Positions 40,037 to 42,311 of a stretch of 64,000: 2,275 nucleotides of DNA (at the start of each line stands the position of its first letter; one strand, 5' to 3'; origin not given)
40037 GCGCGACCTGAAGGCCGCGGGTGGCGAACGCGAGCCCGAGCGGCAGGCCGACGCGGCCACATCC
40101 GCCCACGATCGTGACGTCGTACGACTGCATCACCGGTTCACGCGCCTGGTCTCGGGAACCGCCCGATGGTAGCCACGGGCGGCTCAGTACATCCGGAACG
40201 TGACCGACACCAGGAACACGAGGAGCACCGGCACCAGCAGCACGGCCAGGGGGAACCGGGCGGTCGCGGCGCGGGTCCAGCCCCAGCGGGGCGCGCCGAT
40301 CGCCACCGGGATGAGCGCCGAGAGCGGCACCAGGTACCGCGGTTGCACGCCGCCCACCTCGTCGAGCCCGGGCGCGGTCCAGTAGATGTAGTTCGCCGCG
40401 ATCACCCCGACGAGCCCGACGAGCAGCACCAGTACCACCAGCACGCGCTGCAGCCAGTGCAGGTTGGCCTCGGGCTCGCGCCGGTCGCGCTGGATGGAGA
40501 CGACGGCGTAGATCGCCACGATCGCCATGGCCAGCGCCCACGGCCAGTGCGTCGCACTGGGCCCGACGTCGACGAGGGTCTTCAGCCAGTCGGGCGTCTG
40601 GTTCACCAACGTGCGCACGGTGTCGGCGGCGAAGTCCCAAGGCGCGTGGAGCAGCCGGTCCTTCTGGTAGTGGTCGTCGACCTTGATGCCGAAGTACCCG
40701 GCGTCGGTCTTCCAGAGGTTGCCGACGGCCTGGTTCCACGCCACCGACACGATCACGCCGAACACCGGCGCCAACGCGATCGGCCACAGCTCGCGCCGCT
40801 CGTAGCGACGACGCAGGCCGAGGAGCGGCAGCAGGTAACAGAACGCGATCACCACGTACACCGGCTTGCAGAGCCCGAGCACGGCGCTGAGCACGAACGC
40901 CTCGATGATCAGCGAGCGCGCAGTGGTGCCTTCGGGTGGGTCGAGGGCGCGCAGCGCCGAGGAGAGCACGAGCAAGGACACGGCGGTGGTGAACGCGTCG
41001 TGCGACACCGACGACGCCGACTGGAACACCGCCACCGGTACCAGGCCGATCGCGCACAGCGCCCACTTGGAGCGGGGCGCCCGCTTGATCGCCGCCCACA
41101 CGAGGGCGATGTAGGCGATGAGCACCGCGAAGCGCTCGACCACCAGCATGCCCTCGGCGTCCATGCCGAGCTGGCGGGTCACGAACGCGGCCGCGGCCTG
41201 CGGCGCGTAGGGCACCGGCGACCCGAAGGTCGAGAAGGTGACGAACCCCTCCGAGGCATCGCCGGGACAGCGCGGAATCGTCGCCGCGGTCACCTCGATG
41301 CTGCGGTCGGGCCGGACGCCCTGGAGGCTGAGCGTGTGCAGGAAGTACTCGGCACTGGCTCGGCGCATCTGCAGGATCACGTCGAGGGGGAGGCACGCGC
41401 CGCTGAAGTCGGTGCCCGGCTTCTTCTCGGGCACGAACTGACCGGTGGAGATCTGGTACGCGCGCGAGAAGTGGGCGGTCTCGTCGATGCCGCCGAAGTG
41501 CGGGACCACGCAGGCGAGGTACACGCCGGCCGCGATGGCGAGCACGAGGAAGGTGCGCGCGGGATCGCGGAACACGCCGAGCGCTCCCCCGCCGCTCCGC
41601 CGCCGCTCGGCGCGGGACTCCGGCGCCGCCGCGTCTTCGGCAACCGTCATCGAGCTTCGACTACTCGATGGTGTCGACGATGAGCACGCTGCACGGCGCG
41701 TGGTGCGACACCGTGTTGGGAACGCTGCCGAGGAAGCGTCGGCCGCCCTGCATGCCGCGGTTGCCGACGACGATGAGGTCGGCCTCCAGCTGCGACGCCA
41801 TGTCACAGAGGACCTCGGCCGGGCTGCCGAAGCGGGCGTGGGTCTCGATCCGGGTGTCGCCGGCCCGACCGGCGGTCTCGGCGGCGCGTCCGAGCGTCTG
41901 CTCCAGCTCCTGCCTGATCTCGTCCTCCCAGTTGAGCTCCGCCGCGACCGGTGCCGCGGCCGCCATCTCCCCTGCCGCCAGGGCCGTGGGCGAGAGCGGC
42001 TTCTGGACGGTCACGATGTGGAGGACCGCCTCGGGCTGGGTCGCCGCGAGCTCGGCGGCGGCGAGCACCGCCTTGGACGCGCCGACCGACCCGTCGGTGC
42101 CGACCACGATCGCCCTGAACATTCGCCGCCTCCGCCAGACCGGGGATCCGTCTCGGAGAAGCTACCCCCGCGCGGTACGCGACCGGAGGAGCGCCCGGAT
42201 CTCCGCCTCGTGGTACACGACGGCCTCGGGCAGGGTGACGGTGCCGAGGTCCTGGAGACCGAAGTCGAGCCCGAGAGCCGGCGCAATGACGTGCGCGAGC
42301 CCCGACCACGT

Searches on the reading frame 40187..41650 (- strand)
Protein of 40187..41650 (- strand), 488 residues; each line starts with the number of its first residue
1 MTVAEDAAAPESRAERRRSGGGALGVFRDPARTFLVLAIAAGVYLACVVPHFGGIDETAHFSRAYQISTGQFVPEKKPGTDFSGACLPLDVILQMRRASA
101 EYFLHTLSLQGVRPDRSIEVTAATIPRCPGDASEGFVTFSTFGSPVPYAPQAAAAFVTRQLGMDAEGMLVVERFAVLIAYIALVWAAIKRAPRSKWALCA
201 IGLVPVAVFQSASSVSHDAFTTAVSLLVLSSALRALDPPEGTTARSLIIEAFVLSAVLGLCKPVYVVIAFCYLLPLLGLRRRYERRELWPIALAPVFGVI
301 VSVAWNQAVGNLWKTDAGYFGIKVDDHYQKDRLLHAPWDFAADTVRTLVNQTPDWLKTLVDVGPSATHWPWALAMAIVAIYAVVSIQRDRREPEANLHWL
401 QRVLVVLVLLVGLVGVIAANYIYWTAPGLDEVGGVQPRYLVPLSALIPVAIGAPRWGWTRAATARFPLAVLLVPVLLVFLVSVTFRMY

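Call 69: find_homologous_proteins(query=window:40187-41650:-, max_evalue=0.00001)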
Query window:40187-41650:- (488 aa): 126 proteins with E <= 0.00001 among 8000 candidates; the best 120 are listed.
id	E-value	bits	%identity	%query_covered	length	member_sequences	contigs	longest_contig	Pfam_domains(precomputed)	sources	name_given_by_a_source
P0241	0.0e+0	1083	100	100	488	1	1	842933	PF09913.16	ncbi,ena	-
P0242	6.6e-280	947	87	100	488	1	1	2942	PF09913.16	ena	-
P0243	7.9e-272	921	85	96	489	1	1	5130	PF09913.16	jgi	jgi:hypothetical protein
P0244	4.6e-269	912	83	100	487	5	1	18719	PF09913.16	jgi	-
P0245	7.8e-265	898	84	96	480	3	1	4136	PF09913.16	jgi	-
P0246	2.5e-239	813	77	96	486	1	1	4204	PF09913.16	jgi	jgi:uncharacterized membrane protein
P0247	1.4e-208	712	67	100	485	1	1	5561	PF09913.16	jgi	jgi:uncharacterized membrane protein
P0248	4.7e-201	687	67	95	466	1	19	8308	PF09913.16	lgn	-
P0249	2.4e-197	675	66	95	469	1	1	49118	PF09913.16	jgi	jgi:uncharacterized membrane protein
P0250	7.3e-192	657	64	99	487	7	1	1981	PF09913.16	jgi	jgi:hypothetical protein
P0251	2.8e-187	642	63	99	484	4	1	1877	PF09913.16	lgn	-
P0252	6.0e-180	618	62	97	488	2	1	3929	PF09913.16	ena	-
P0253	5.3e-179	614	60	100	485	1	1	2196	PF09913.16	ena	-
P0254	2.4e-176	606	60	100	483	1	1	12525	PF09913.16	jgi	jgi:hypothetical protein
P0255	2.1e-175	603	62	95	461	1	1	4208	PF09913.16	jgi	jgi:hypothetical protein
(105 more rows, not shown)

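Call 70: find_encoding_contigs(protein=P0241, flank=10000, max_places=3)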
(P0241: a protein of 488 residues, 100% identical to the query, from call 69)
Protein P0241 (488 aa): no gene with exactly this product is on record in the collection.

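Call 71: list_cluster_members(proteins=[P0241])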
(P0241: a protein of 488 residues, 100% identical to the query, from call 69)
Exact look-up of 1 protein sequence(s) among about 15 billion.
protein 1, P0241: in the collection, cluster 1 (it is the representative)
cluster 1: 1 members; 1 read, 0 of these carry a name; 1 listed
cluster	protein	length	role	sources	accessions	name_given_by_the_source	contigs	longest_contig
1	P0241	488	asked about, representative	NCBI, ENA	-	-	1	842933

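Call 78: predict_structure(alignment_id=A6)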
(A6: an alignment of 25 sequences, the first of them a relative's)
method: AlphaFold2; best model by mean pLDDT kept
length: 488 residues; sequences in the alignment: 25
mean_pLDDT: 82.6   pTM: 0.86
mean pLDDT of the five models: 82.6, 81.3, 79.5, 77.8, 75.8
residues with pLDDT >= 90: 184; 70-90: 225; 50-70: 53; < 50: 26
segments of 3 or more residues with pLDDT < 50: 1-20, 364-367
pLDDT, mean of each block of 10 residues (from residue 1): 36 42 83 95 80 68 87 72 81 87 78 79 86 82 81 92 89 91 97 95 76 65 96 93 94 96 92 90 84 95 82 62 79 89 87 73 54 86 92 90 97 91 83 82 95 85 85 87 70
secondary structure, 60 per line:
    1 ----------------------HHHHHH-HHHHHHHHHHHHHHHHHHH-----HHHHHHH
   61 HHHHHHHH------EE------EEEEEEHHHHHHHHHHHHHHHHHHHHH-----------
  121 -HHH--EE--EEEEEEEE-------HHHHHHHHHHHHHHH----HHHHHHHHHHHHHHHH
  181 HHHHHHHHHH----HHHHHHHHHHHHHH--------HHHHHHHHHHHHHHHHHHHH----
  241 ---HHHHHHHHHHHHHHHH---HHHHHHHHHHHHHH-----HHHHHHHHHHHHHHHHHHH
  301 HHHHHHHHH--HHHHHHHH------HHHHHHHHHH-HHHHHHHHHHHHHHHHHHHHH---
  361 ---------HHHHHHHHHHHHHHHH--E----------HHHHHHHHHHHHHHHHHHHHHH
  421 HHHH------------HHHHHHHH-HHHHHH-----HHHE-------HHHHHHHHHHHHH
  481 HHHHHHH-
elements in order: H23-28 H30-48 H54-68 E83-88 H89-109 E131-138 H146-160 H165-190 H195-208 H217-236 H244-259 H263-276 H282-309 H312-319 H326-335 H337-357 H370-385 H399-424 H437-444 H446-451 H468-487

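Call 80: fold_search(model_id=the predicted structure, library=pdb)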
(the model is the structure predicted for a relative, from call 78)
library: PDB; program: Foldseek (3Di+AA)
matches with E <= 10: 247; with E <= 0.001: 0
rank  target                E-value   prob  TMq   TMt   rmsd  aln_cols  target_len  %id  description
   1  7bve_A                2.6e-02  0.92  0.29  0.16  16.4       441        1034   17  Cryo-EM structure of Mycobacterium smegmatis arabinosyltransferase EmbC2-AcpM2 in complex with ethambutol (released 2020-04-29)
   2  8b6l_I                6.7e-02  0.63  0.26  0.20  19.8       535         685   12  Subtomogram average of the human Sec61-TRAP-OSTA-translocon (released 2022-12-07)
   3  6f34_A                1.3e-01  0.08  0.11  0.11  26.9       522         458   15  Crystal structure of a bacterial cationic amino acid transporter (CAT) homologue bound to Arginine. (released 2018-02-14)
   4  8pn9_A                1.7e-01  0.75  0.35  0.28  15.3       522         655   10  Structure of human oligosaccharyltransferase OST-A complex bound to NGI-1 (released 2024-05-08)
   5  8b4o_A                2.2e-01  0.10  0.12  0.13  23.4       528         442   12  Cryo-EM structure of cytochrome bd oxidase from C. glutamicum (released 2022-12-28)
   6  9s6r_A                2.3e-01  0.54  0.30  0.35  15.2       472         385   13  Ternary cryo-EM structure of yeast ALG3 with Dol25-PP-GlcNAc2Man5, Dol25-P-Man, and Fab (released 2026-03-18)
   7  8zxp_A                2.5e-01  0.08  0.13  0.13  25.8       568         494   12  Cryo-EM structure of TmaT-TMA complexes (released 2024-11-06)
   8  7bwr_A                2.6e-01  0.35  0.27  0.15  16.7       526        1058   12  Mycobacterium smegmatis arabinosyltransferase complex EmbB2-AcpM2 in substrate DPA bound asymmetric "active state" (released 2020-05-27)
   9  7qji_A                2.8e-01  0.09  0.14  0.16  27.2       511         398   12  X-Ray Structure of apo-EleNRMT in complex with two Nanobodies at 4.1A (released 2022-02-02)
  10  7qia_A                2.8e-01  0.09  0.14  0.16  27.2       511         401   12  Structure of apo-EleNRMT in complex with two nanobodies at 3.5A (released 2021-12-29)
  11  9i5k_A                3.1e-01  0.57  0.35  0.35  13.1       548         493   13  Structure of the Chaetomium thermophilum Pmt4 homodimer (C2 symmetry) (released 2025-12-24)
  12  8tzi                  3.1e-01  0.06  0.10  0.12  25.0       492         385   11  Human equilibrative nucleoside transporter-1, JH-ENT-01 bound (released 2024-08-28)
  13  6ob7                  4.0e-01  0.06  0.11  0.13  22.7       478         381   11  Human equilibrative nucleoside transporter-1, dilazep bound (released 2019-07-03)
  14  8xqt_R                4.6e-01  0.15  0.13  0.19  23.7       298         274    9  Structure of human class T GPCR TAS2R14-Gi complex. (released 2024-07-10)
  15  6ezn_F                4.8e-01  0.44  0.31  0.25  15.5       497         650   12  Cryo-EM structure of the yeast oligosaccharyltransferase (OST) complex (released 2018-01-17)
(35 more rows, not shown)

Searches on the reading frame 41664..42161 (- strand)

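Call 25: search_protein_families(library=pfam, proteins=[window:41664-42161:-], max_evalue=0.001)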
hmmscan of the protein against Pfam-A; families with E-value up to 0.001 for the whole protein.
seq(166 aa): 1 family
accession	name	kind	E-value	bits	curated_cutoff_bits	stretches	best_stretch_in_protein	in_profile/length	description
PF00582.32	Usp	-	2.8e-30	106.2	24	1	14-162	1-140/141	Universal stress protein family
